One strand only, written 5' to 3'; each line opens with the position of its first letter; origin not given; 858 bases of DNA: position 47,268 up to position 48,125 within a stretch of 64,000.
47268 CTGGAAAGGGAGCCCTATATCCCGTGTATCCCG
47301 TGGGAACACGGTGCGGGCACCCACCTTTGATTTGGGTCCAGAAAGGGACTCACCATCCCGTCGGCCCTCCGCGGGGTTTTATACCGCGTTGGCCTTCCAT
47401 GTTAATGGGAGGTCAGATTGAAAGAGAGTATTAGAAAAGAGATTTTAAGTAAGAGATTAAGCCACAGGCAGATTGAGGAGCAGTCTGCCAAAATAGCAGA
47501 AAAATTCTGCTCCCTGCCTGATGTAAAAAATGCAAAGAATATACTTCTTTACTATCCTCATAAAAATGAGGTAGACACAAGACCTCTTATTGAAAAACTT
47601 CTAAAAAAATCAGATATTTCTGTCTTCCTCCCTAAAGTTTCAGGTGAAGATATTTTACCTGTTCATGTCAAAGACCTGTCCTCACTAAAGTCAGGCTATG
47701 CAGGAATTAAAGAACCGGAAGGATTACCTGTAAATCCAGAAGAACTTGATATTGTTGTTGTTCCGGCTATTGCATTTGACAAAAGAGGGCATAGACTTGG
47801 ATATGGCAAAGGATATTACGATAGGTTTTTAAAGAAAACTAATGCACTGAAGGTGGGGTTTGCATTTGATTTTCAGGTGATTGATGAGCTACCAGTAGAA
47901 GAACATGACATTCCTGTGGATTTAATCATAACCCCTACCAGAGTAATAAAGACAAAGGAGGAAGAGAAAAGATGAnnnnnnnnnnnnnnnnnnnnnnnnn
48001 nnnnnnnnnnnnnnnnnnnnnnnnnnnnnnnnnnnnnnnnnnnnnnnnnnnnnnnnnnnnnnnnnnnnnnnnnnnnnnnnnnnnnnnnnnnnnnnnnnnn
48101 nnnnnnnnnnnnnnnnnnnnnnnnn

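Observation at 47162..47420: Candidate RNA switch around 6S RNA that could gate translation of ygfA-rny (RNase Y)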

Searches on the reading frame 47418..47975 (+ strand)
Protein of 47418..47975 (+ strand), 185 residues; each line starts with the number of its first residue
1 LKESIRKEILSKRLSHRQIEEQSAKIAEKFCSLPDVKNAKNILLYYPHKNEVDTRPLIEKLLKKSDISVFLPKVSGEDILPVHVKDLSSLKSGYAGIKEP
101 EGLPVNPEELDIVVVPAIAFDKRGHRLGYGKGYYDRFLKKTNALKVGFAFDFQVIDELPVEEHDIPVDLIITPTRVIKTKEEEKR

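Call 6: search_protein_families(library=ncbifam, proteins=[window:47418-47975:+])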
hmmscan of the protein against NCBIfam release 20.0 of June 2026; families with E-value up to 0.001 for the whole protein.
window:47418-47975:+ (185 aa): 2 families
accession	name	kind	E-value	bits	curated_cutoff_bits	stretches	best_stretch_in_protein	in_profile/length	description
TIGR02727.1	MTHFS_bact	equivalog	4.4e-53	179.9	84.9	1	2-173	1-182/182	5-formyltetrahydrofolate cyclo-ligase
NF007661.0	PRK10333.1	equivalog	5.8e-27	94.7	343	1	3-177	12-196/198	5-formyltetrahydrofolate cyclo-ligase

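Call 21: find_homologous_proteins(query=window:47418-47972:+, max_evalue=1e-10)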
Query window:47418-47972:+ (185 aa): 2181 proteins with E <= 1e-10 among 2377 candidates; the best 120 are listed.
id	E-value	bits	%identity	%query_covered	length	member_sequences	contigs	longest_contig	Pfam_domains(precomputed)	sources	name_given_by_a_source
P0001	7.1e-106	370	91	100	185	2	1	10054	PF01812.27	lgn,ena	-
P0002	6.5e-105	366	90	100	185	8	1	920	PF01812.27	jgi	-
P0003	5.3e-84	298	71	100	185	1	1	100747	PF01812.27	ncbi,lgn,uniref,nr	ncbi:5-formyltetrahydrofolate cyclo-ligase [Persephonella hydrogeniphila]|uniref:5-formyltetrahydrof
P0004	3.4e-80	286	68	100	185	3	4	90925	PF01812.27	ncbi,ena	ncbi:5-formyltetrahydrofolate cyclo-ligase [Persephonella sp.]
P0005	1.6e-79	284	68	100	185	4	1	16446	PF01812.27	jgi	jgi:5-formyltetrahydrofolate cyclo-ligase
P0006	7.2e-79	282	68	100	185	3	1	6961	PF01812.27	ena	-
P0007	1.0e-78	281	68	100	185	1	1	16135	PF01812.27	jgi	-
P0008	1.5e-78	281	69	100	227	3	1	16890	PF01812.27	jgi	-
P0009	2.6e-78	280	69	100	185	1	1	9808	PF01812.27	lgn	-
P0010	4.2e-78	279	66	100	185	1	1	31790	PF01812.27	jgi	-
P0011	6.8e-78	278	66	100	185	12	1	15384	PF01812.27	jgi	-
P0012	3.7e-77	276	68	100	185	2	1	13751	PF01812.27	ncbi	ncbi:5-formyltetrahydrofolate cyclo-ligase [Persephonella sp.]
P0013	1.2e-75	271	65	100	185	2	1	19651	PF01812.27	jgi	-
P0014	2.4e-75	270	66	100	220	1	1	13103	PF01812.27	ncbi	-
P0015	2.8e-73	263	64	99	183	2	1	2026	PF01812.27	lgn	-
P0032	4.1e-65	237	61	97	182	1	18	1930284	PF01812.27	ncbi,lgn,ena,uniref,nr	ncbi:MAG TPA: 5-formyltetrahydrofolate cyclo-ligase [Persephonella sp.]|uniref:5-formyltetrahydrofol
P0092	9.7e-42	161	48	96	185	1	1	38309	PF01812.27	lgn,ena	-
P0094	2.5e-41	159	47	95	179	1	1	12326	PF01812.27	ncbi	-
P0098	1.5e-37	147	47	97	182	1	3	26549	PF01812.27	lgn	-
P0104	6.9e-35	138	43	95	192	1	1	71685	PF01812.27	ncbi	-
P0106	9.9e-35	138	44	96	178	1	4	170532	PF01812.27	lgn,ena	-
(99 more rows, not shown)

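Call 23: find_encoding_contigs(protein=P0032, flank=3000, max_places=2)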
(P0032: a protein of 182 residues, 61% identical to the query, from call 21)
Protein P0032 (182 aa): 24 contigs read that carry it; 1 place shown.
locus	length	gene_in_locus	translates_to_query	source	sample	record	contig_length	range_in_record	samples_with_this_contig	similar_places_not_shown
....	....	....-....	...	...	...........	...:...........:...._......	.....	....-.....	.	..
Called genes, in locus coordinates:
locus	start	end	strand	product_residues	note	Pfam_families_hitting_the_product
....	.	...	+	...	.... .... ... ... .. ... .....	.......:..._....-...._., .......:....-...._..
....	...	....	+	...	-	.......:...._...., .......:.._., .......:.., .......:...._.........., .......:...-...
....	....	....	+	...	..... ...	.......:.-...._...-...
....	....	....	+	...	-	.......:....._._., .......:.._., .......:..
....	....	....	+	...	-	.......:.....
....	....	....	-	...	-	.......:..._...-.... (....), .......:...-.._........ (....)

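Call 29: find_encoding_contigs(protein=P0092, flank=3000, max_places=2)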
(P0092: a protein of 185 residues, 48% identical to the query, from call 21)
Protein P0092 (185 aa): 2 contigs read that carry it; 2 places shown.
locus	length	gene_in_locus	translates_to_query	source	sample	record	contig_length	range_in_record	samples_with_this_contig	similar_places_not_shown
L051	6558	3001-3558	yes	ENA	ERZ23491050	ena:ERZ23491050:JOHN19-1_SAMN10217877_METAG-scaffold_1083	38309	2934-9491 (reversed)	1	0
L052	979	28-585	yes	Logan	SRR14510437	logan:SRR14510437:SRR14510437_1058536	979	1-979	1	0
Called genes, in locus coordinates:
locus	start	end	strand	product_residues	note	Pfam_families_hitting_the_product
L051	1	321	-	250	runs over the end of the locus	PF14686:fn3_3 (weak), PF13620:CarboxypepD_reg, PF13715:CarbopepD_reg_2 (weak)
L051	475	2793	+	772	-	PF01588:tRNA_bind, PF03483:B3_4, PF03484:B5, PF17759:tRNA_synthFbeta, PF03147:FDX-ACB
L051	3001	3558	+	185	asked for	PF01812:5-FTHF_cyc-lig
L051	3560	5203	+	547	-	PF12072:RNase_Y_N, PF00013:KH_1, PF01966:HD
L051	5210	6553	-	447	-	PF00202:Aminotran_3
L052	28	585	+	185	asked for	PF01812:5-FTHF_cyc-lig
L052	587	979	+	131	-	?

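Call 30: find_encoding_contigs(protein=P0104, flank=3000, max_places=2)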
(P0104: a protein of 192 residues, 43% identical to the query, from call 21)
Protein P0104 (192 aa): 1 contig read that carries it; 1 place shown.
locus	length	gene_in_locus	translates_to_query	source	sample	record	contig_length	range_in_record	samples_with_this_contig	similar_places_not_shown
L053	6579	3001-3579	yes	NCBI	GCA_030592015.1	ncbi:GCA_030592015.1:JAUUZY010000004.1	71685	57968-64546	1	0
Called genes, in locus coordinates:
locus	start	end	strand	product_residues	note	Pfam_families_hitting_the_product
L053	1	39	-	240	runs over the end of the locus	PF01863:YgjP-like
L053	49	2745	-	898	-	-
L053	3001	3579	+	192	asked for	PF01812:5-FTHF_cyc-lig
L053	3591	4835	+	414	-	PF00464:SHMT, PF00155:Aminotran_1_2, PF01212:Beta_elim_lyase (weak)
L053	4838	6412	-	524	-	PF00672:HAMP, PF07228:SpoIIE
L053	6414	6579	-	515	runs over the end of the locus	PF00496:SBP_bac_5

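Call 31: find_encoding_contigs(protein=P0106, flank=3000, max_places=2)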
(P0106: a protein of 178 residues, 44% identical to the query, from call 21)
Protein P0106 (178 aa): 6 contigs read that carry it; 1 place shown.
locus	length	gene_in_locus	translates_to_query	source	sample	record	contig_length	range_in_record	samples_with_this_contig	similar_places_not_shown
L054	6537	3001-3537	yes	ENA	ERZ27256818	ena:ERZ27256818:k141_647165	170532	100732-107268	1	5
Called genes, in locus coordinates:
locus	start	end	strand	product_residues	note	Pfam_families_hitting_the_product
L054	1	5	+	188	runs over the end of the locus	PF01558:POR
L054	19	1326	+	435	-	PF00501:AMP-binding, PF14535:AMP-binding_C_2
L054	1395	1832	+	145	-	PF01842:ACT, PF13291:ACT_4 (faint), PF19571:ACT_8, PF22629:ACT_AHAS_ss (weak), PF01842:ACT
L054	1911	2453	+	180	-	PF28549:NDPSase_N, PF00293:NUDIX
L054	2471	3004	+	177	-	PF01965:DJ-1_PfpI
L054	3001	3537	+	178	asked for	PF01812:5-FTHF_cyc-lig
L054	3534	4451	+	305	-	PF02517:Rce1-like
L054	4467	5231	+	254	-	PF01026:TatD_DNase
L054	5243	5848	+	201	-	PF04055:Radical_SAM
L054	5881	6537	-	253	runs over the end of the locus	PF01113:DapB_N, PF05173:DapB_C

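Call 35: find_encoding_contigs(protein=P0098, flank=3000, max_places=2)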
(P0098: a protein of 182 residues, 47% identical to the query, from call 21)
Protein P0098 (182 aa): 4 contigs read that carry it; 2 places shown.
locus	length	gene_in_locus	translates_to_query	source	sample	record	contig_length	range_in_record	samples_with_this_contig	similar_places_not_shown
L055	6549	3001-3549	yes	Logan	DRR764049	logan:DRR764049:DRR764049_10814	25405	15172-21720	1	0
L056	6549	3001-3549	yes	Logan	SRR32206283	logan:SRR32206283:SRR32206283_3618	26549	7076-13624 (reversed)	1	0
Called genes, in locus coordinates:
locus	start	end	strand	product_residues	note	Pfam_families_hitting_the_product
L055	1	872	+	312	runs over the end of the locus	PF00890:FAD_binding_2 (faint), PF01134:GIDA (faint), PF07992:Pyr_redox_2, PF13738:Pyr_redox_3, PF00070:Pyr_redox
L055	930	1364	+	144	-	PF00383:dCMP_cyt_deam_1, PF14437:MafB19-deam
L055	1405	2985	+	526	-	PF00595:PDZ, PF13180:PDZ_2, PF17820:PDZ_6, PF03572:Peptidase_S41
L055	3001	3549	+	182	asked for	PF01812:5-FTHF_cyc-lig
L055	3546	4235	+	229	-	-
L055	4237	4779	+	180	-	PF00196:GerE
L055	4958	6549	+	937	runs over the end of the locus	PF00675:Peptidase_M16, PF05193:Peptidase_M16_C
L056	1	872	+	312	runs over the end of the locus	PF00890:FAD_binding_2 (faint), PF01134:GIDA (faint), PF07992:Pyr_redox_2, PF13738:Pyr_redox_3, PF00070:Pyr_redox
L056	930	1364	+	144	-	PF00383:dCMP_cyt_deam_1, PF14437:MafB19-deam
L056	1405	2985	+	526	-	PF00595:PDZ, PF13180:PDZ_2, PF17820:PDZ_6, PF03572:Peptidase_S41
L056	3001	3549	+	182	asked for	PF01812:5-FTHF_cyc-lig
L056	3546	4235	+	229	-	-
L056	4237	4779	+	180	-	PF00196:GerE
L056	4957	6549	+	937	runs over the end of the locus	PF00675:Peptidase_M16, PF05193:Peptidase_M16_C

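Call 36: find_encoding_contigs(protein=P0094, flank=3000, max_places=2)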
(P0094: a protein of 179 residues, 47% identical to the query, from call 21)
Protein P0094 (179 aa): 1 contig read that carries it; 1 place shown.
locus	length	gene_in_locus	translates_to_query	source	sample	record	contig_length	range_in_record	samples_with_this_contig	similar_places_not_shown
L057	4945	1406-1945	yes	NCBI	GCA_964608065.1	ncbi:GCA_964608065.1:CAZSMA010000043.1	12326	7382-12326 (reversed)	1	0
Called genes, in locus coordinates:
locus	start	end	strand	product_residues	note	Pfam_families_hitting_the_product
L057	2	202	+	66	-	?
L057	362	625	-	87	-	PF01402:RHH_1 (weak)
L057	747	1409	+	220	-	PF01168:Ala_racemase_N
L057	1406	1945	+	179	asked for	PF01812:5-FTHF_cyc-lig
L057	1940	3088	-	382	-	-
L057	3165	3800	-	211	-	PF02592:Vut_1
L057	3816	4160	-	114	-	-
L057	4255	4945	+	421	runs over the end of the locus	PF00464:SHMT, PF00155:Aminotran_1_2 (faint)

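Call 40: find_homologous_proteins(query=P0092, max_evalue=1e-15)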
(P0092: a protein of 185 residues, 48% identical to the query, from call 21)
Query P0092 (185 aa): 329 proteins with E <= 1e-15 among 713 candidates; the best 120 are listed.
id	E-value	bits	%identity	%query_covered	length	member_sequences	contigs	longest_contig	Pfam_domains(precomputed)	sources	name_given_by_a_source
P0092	7.1e-112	389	100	100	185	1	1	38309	PF01812.27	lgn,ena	-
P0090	2.6e-99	348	89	100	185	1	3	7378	PF01812.27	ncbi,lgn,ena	-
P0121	1.1e-76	274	71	100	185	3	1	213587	PF01812.27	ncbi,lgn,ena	-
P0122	3.4e-76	273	70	100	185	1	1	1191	PF01812.27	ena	-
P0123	4.8e-76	272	68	99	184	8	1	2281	PF01812.27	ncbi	-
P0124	5.1e-76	272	68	100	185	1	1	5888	PF01812.27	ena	-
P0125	2.7e-75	270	69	99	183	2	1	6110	PF01812.27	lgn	-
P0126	2.8e-73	263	66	100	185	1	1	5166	PF01812.27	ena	-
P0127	4.6e-66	240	58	99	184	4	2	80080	PF01812.27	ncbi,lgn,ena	-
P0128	1.5e-65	238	59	100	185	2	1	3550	PF01812.27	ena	-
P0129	1.6e-65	238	59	99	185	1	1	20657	PF01812.27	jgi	-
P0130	4.5e-65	237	60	97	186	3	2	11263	PF01812.27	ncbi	-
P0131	3.1e-64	234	58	99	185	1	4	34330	PF01812.27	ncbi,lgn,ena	-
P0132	3.5e-64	234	59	100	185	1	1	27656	PF01812.27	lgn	-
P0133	1.4e-63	232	60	86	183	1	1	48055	PF01812.27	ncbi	-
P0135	5.3e-63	230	59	100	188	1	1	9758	PF01812.27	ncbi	ncbi:5-formyltetrahydrofolate cyclo-ligase [Aquifex sp.]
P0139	2.9e-62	227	57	99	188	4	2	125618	PF01812.27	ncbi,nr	ncbi:MAG: 5-formyltetrahydrofolate cyclo-ligase [Aquificae bacterium]|nr:5-formyltetrahydrofolate cy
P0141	8.6e-61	223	55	99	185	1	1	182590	PF01812.27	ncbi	-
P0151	4.0e-58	214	53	100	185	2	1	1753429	PF01812.27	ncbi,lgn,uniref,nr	ncbi:5-formyltetrahydrofolate cyclo-ligase [Hydrogenivirga caldilitoris]|uniref:5-formyltetrahydrofo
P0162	1.7e-52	196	49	97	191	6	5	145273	PF01812.27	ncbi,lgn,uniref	ncbi:5-formyltetrahydrofolate cyclo-ligase [Hydrogenobacter thermophilus]|uniref:5-formyltetrahydrof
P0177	5.7e-45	171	46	98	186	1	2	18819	PF01812.27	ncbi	ncbi:5-formyltetrahydrofolate cyclo-ligase [Thermocrinis sp.]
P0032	1.2e-34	137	42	94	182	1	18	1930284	PF01812.27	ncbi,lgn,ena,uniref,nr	ncbi:MAG TPA: 5-formyltetrahydrofolate cyclo-ligase [Persephonella sp.]|uniref:5-formyltetrahydrofol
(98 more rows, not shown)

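Call 41: find_encoding_contigs(protein=P0135, flank=1500, max_places=1)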
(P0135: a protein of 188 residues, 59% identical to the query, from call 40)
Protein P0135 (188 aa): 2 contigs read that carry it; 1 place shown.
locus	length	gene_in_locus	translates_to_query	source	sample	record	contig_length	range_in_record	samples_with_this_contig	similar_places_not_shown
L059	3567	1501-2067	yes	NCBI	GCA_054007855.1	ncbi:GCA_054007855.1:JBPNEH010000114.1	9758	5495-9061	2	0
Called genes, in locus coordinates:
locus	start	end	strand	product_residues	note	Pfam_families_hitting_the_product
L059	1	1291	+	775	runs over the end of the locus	PF01588:tRNA_bind, PF03483:B3_4, PF03484:B5, PF17759:tRNA_synthFbeta, PF03147:FDX-ACB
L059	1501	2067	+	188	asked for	PF01812:5-FTHF_cyc-lig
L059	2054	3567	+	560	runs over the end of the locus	PF12072:RNase_Y_N, PF22891:KH_PNO1_2nd (faint), PF00013:KH_1, PF01966:HD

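Call 42: find_encoding_contigs(protein=P0151, flank=1500, max_places=1)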
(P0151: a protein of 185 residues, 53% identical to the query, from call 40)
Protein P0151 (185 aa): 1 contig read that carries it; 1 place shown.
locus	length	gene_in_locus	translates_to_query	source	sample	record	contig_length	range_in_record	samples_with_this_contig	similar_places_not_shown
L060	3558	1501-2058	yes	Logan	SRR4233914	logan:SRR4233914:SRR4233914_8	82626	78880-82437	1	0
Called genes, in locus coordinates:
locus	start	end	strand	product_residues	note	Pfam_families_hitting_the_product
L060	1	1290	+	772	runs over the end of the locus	PF01588:tRNA_bind, PF03483:B3_4, PF03484:B5, PF17759:tRNA_synthFbeta, PF03147:FDX-ACB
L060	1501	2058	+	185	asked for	PF01812:5-FTHF_cyc-lig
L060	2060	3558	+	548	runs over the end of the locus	PF05103:DivIVA (weak), PF12072:RNase_Y_N, PF00013:KH_1, PF01966:HD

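Call 43: find_encoding_contigs(protein=P0162, flank=1500, max_places=1)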
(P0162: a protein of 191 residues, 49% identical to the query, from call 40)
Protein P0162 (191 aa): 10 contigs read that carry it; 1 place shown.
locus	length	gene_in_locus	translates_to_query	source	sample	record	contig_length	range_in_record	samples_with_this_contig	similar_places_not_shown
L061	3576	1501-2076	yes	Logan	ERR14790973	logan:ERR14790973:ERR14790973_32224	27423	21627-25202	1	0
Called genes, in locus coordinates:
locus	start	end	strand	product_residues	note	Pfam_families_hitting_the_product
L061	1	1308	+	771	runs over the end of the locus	PF01588:tRNA_bind, PF03483:B3_4, PF03484:B5, PF17759:tRNA_synthFbeta, PF03147:FDX-ACB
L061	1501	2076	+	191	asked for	PF01812:5-FTHF_cyc-lig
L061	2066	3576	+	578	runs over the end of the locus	PF12072:RNase_Y_N, PF00013:KH_1, PF01966:HD, PF08668:HDOD (faint)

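Call 44: find_encoding_contigs(protein=P0177, flank=1500, max_places=1)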
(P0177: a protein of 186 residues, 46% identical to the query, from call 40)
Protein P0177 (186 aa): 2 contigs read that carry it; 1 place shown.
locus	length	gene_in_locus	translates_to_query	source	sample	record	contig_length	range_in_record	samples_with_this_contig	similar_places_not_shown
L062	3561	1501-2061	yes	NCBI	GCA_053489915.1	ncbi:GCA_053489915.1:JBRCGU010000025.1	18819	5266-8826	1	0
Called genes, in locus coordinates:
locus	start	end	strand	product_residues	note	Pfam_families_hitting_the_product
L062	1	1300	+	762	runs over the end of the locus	PF01588:tRNA_bind, PF03483:B3_4, PF03484:B5, PF17759:tRNA_synthFbeta, PF03147:FDX-ACB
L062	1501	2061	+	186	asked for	PF01812:5-FTHF_cyc-lig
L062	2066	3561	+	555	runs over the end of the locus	PF12072:RNase_Y_N, PF00013:KH_1, PF08668:HDOD (faint), PF01966:HD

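Call 48: find_related_loci(query=A1, collection=metagenome_contigs, flank=1200)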
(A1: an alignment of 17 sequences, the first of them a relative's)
Query A1 (185 aa) in metagenome_contigs; peptide patterns used: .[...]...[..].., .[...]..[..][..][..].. (x = any residue, [..] = any of these).
600 stretches matched a pattern (row limit reached: there are more); 594 encode a relative of the query (tblastn E <= 1e-3); the best 80 are kept; 80 distinct loci.
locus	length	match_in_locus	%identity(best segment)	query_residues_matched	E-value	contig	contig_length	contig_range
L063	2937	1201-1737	46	4-182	5e-50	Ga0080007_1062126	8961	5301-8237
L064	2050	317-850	42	5-181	4e-43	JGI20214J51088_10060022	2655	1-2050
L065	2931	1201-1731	45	5-183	1e-42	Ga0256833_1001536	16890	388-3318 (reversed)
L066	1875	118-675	39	5-183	5e-42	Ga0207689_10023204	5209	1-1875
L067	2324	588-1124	40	5-183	4e-39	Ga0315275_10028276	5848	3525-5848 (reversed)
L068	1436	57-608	37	2-183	1e-38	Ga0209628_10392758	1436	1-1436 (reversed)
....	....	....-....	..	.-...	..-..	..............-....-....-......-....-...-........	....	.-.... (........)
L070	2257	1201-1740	37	5-182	3e-37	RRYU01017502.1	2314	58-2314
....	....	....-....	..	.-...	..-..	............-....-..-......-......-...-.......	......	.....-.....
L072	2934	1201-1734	38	5-180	5e-36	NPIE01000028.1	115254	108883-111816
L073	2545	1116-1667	38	1-183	7e-36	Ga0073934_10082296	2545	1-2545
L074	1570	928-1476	38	5-183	2e-35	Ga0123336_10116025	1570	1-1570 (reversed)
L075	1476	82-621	35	5-181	2e-35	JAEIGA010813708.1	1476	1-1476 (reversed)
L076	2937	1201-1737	35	5-181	2e-34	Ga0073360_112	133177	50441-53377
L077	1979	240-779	36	7-182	1e-34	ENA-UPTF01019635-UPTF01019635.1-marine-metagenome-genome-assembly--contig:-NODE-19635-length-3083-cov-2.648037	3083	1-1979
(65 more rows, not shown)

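Call 49: find_encoding_contigs(protein=P0139, flank=1500, max_places=3)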
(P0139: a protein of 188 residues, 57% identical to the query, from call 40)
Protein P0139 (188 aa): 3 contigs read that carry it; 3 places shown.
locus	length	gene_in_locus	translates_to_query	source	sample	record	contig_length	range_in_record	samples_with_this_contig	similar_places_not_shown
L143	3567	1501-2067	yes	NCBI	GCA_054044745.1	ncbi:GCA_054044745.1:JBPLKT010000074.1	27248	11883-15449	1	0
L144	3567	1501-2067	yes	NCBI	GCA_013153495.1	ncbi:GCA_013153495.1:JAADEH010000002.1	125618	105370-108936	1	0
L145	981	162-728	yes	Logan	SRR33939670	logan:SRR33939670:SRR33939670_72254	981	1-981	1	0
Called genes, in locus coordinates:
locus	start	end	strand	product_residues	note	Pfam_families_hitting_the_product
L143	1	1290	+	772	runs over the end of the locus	PF01588:tRNA_bind, PF03483:B3_4, PF03484:B5, PF17759:tRNA_synthFbeta, PF03147:FDX-ACB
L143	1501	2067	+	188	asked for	PF01812:5-FTHF_cyc-lig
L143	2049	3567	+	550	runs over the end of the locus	PF12072:RNase_Y_N, PF00013:KH_1, PF01966:HD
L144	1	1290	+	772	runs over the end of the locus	PF01588:tRNA_bind, PF03483:B3_4, PF03484:B5, PF17759:tRNA_synthFbeta, PF03147:FDX-ACB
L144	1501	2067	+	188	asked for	PF01812:5-FTHF_cyc-lig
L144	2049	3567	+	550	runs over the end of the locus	PF12072:RNase_Y_N, PF00013:KH_1, PF01966:HD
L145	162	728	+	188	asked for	PF01812:5-FTHF_cyc-lig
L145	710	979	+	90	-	?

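Call 50: find_encoding_contigs(protein=P0141, flank=1500, max_places=3)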
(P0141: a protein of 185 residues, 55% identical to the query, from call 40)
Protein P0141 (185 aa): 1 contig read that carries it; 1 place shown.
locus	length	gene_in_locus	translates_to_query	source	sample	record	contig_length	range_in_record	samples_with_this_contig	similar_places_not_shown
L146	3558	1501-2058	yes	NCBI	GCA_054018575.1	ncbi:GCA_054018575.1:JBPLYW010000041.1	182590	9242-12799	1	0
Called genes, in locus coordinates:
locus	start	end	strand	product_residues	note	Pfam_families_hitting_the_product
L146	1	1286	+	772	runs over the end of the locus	PF01588:tRNA_bind, PF03483:B3_4, PF03484:B5, PF17759:tRNA_synthFbeta, PF03147:FDX-ACB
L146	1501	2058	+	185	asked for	PF01812:5-FTHF_cyc-lig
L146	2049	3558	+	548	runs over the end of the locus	PF12072:RNase_Y_N, PF00013:KH_1, PF01966:HD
